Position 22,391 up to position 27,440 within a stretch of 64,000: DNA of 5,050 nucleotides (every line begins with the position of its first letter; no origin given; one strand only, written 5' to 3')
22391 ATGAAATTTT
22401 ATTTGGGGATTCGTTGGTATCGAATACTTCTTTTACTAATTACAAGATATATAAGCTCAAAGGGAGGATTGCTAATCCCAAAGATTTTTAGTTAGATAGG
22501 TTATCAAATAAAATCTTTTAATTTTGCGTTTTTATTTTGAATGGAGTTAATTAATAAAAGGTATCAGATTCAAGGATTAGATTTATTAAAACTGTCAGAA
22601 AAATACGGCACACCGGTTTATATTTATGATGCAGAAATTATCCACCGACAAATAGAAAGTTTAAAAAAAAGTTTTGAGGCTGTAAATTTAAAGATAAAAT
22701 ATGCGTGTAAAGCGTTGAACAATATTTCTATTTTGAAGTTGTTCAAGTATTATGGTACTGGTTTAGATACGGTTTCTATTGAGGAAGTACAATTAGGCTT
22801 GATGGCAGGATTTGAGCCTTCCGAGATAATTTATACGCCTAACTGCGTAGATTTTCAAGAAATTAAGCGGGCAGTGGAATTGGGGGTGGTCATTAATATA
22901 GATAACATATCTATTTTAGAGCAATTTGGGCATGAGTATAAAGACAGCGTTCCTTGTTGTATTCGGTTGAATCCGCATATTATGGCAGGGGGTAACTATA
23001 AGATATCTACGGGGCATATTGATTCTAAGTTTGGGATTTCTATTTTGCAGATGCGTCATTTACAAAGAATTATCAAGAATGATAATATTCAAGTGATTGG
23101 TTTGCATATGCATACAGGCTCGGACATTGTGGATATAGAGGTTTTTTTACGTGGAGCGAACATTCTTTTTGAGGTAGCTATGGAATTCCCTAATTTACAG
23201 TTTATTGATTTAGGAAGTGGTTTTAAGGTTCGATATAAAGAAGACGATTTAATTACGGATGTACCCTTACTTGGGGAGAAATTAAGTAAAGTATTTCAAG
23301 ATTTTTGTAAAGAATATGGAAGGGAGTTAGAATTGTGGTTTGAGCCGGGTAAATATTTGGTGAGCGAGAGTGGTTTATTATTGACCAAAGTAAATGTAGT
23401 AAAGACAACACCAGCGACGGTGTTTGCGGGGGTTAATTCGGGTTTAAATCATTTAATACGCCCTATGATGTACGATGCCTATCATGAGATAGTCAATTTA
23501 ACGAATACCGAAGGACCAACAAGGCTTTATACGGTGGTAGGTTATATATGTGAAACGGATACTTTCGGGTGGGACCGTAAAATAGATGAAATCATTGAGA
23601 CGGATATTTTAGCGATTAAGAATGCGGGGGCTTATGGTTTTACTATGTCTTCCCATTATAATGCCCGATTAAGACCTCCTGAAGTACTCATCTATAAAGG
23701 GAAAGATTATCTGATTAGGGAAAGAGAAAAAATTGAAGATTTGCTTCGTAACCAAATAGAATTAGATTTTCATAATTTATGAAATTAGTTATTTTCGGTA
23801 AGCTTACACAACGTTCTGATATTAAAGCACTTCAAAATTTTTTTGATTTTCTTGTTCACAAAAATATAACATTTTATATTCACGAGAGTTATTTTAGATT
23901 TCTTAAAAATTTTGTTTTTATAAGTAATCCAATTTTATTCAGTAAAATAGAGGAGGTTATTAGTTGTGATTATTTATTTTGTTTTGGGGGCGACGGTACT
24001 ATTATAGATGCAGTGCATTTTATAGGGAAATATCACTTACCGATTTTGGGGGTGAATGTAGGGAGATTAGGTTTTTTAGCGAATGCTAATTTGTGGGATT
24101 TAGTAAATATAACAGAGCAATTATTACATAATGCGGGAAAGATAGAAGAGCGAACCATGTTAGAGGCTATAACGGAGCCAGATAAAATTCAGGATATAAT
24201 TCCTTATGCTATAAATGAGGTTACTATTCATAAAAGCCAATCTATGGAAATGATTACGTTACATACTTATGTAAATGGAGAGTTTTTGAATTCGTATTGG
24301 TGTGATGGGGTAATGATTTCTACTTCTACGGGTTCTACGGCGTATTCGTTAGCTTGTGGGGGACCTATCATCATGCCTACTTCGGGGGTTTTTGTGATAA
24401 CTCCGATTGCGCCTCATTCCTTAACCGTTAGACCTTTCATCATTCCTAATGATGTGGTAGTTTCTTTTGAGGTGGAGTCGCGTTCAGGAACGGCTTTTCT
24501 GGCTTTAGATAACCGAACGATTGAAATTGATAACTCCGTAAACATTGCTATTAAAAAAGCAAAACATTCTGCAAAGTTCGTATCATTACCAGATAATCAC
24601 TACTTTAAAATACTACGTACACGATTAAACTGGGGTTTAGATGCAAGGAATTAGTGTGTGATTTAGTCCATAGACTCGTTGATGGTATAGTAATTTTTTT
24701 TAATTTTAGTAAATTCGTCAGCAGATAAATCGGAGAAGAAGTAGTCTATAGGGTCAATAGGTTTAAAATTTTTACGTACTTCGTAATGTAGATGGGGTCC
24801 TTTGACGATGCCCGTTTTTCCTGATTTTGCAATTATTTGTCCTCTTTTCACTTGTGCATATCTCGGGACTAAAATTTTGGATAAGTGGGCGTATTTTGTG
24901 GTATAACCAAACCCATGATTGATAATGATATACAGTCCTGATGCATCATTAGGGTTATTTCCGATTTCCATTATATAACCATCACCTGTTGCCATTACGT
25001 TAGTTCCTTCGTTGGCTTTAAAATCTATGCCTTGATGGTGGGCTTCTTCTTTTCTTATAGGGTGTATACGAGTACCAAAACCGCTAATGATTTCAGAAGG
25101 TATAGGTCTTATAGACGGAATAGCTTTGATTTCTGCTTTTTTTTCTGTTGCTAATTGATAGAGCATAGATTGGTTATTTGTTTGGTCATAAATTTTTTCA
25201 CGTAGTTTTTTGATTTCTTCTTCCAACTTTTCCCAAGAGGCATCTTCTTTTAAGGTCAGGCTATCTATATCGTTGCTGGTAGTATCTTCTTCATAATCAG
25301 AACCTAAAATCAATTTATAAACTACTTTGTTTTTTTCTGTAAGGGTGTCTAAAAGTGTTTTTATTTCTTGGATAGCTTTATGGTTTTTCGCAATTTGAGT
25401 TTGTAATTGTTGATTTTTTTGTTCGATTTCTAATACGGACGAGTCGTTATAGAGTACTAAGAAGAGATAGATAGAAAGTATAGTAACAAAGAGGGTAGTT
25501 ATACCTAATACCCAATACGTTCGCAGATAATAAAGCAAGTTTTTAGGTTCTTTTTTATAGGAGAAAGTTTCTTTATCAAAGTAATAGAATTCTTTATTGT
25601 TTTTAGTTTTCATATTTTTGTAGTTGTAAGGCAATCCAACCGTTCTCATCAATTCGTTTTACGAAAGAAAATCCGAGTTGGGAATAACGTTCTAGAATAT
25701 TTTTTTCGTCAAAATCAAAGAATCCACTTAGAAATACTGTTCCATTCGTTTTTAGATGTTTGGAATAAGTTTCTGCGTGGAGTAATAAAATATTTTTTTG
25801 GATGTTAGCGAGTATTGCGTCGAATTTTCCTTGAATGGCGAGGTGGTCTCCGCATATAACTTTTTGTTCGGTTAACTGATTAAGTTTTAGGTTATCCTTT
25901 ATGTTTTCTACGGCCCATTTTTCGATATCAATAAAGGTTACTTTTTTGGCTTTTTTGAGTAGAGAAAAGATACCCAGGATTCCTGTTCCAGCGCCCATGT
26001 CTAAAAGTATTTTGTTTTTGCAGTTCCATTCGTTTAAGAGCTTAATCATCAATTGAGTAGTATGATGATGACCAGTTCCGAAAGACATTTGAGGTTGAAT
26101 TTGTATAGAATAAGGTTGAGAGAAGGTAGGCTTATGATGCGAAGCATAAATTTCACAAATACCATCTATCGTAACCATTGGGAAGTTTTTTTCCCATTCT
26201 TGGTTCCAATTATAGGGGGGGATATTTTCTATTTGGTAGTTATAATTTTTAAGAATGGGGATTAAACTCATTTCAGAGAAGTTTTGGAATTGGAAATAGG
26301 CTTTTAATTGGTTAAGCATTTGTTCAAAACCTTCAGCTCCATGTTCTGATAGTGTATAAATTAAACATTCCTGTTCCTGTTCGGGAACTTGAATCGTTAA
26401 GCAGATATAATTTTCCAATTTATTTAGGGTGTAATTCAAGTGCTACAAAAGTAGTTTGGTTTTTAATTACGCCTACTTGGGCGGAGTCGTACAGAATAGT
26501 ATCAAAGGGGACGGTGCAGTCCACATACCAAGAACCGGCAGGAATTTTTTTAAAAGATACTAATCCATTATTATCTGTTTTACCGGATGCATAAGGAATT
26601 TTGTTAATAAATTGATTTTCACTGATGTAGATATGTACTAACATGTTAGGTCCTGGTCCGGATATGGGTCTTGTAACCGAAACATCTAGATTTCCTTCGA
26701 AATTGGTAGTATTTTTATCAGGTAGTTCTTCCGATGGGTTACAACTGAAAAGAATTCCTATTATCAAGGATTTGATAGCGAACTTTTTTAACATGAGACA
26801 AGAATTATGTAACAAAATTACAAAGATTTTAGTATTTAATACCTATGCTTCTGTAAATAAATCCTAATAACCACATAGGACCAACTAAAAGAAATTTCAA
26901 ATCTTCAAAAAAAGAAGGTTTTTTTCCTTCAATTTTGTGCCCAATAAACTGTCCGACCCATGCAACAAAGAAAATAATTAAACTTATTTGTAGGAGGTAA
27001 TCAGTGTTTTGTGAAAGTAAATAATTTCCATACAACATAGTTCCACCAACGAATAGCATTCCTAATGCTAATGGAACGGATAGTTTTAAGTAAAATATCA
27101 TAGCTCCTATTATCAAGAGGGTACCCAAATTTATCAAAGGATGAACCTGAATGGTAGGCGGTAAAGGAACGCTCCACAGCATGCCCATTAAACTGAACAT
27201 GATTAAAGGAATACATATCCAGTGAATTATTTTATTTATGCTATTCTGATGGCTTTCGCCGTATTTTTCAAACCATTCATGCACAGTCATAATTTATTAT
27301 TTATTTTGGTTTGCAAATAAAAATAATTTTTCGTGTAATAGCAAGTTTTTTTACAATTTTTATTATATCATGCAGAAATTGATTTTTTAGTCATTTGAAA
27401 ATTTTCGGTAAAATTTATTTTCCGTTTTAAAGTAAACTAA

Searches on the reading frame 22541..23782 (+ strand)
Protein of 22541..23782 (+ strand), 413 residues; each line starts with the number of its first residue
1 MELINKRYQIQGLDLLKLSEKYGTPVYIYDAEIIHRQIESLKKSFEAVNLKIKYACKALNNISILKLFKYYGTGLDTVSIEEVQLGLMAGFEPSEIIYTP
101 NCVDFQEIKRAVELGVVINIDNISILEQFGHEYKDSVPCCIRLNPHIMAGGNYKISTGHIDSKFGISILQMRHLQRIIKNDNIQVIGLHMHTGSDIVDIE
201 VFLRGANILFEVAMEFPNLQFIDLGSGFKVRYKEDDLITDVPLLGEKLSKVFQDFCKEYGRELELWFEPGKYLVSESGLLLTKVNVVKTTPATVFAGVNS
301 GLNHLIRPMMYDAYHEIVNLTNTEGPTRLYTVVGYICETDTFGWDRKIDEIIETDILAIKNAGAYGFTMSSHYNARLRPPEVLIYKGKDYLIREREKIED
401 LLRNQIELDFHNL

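Call 45: search_protein_families(library=pfam, proteins=[window:22541-23782:+], max_evalue=0.00001)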
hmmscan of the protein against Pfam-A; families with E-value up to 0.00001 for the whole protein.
window:22541-23782:+ (413 aa): 2 families
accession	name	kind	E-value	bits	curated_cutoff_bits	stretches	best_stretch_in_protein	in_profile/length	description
PF02784.22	Orn_Arg_deC_N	-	2.5e-46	158.5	23.4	1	34-275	4-247/247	Pyridoxal-dependent decarboxylase, pyridoxal binding domain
PF00278.28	Orn_DAP_Arg_deC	-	5.5e-19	68.7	23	1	198-363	5-95/95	Pyridoxal-dependent decarboxylase, C-terminal sheet domain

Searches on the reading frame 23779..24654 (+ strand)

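Call 46: search_protein_families(library=pfam, proteins=[window:23779-24654:+], max_evalue=0.00001)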
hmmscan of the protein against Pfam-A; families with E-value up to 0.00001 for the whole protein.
window:23779-24654:+ (291 aa): 2 families
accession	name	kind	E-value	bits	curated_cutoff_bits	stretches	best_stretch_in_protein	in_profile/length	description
PF20143.4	NAD_kinase_C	-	3.8e-27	94.9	23.7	1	146-269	2-125/126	ATP-NAD kinase C-terminal domain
PF01513.26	NAD_kinase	-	9.9e-11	42.5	25.5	1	62-116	72-126/130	ATP-NAD kinase N-terminal domain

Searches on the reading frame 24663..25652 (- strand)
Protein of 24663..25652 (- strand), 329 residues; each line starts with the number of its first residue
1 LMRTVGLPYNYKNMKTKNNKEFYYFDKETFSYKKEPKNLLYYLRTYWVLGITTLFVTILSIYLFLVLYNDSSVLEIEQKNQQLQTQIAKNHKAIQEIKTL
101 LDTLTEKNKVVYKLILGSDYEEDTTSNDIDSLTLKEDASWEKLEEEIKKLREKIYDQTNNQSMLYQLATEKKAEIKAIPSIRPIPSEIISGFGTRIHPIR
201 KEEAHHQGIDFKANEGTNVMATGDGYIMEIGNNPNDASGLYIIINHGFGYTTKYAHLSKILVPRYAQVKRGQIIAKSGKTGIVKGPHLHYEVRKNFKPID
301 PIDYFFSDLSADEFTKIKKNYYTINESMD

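Call 46: search_protein_families(library=pfam, proteins=[window:24663-25652:-], max_evalue=0.00001)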
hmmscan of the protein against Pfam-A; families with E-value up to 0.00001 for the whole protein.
window:24663-25652:- (329 aa): 1 family
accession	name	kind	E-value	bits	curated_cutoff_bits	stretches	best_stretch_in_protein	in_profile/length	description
PF01551.29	Peptidase_M23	-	2e-30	105.3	28.7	1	205-301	2-96/96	Peptidase family M23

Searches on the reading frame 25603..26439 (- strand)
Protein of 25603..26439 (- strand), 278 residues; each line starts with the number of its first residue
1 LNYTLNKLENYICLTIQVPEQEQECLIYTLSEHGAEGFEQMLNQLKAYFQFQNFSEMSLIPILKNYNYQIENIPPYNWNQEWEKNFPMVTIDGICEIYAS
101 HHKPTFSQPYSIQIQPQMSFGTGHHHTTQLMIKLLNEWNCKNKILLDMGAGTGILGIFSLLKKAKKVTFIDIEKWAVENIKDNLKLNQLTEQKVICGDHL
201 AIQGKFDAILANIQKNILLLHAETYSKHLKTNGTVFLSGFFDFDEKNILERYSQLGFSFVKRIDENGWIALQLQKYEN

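Call 46: search_protein_families(library=pfam, proteins=[window:25603-26439:-], max_evalue=0.00001)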
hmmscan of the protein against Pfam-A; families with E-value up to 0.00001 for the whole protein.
window:25603-26439:- (278 aa): 5 families
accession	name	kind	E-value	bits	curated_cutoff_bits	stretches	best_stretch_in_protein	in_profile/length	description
PF06325.19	PrmA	-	4.9e-45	154.7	22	1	34-275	48-295/296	Ribosomal protein L11 methyltransferase (PrmA)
PF05175.20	MTS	-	3.6e-11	43.4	23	1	127-212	19-105/170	Methyltransferase small domain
PF03602.21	Cons_hypoth95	-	3e-07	30.7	24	1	140-198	40-99/182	Conserved hypothetical protein 95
PF02475.24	TRM5-TYW2_MTfase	-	8.5e-07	29.5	28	1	141-215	36-114/164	TRM5/TYW2 methyltransferase domain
PF10294.15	Methyltransf_16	-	4.6e-06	26.9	21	1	135-194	40-100/174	Lysine methyltransferase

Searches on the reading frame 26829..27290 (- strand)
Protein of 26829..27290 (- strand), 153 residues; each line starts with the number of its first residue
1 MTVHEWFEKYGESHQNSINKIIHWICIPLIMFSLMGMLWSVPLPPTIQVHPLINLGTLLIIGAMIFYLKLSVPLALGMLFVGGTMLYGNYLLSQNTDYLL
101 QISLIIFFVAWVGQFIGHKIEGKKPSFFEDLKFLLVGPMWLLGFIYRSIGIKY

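Call 46: search_protein_families(library=pfam, proteins=[window:26829-27290:-], max_evalue=0.00001)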
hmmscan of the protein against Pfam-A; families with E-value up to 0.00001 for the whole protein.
window:26829-27290:- (153 aa): 1 family
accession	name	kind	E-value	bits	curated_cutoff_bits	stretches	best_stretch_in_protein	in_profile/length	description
PF06127.16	Mpo1-like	-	1.1e-18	67.6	24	1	2-147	3-93/95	2-hydroxy-palmitic acid dioxygenase Mpo1-like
